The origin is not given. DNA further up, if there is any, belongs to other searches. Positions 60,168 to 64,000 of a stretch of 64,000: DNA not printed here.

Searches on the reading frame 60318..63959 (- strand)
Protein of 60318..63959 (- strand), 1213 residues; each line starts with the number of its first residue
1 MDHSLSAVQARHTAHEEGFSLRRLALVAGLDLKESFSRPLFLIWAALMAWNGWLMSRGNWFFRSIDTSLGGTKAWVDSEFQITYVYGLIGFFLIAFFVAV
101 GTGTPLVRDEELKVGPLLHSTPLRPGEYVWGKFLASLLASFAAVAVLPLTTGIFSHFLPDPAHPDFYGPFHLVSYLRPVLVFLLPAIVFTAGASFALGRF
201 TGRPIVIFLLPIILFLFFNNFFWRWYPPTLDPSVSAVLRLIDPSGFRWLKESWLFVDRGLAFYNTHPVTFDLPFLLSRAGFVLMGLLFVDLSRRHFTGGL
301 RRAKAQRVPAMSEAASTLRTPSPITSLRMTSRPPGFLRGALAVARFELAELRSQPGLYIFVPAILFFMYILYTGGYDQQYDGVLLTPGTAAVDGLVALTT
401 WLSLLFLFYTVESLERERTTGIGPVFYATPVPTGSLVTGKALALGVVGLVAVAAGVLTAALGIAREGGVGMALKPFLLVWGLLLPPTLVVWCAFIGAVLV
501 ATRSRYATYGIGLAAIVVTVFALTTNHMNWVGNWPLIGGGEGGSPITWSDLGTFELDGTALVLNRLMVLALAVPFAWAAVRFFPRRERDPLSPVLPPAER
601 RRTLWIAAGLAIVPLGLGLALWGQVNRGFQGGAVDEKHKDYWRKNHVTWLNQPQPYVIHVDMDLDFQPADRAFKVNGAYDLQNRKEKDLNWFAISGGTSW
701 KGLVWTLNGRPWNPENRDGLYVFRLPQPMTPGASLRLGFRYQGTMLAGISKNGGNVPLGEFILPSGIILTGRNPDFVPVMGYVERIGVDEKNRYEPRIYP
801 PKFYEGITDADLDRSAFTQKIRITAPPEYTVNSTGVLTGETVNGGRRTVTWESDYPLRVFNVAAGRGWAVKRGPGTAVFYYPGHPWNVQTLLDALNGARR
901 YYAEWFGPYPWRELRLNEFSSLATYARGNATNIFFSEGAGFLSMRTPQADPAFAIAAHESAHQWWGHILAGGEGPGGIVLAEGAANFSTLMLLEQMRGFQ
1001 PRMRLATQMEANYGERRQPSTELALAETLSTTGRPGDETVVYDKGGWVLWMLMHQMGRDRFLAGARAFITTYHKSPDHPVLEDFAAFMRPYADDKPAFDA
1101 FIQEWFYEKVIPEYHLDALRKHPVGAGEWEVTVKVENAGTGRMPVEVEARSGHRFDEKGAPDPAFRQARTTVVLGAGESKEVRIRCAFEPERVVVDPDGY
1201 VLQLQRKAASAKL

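Call 7: search_protein_families(library=pfam, proteins=[window:60318-63959:-], max_evalue=0.01)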
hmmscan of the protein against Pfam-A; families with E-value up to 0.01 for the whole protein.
window:60318-63959:- (1213 aa): 4 families
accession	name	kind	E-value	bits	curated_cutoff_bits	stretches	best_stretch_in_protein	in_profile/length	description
PF12698.13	ABC2_membrane_3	-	3e-11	43.5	31.6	1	83-239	162-304/347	ABC-2 family transporter protein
PF01433.26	Peptidase_M1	-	8.5e-08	32.5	27.7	1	908-1075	20-192/218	Peptidase family M1 domain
PF12679.13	ABC2_membrane_2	-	1.5e-06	28.1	27.2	1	397-525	73-201/283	ABC-2 family transporter protein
PF12730.13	ABC2_membrane_4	-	0.0001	22.8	27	1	347-518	5-176/179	ABC-2 family transporter protein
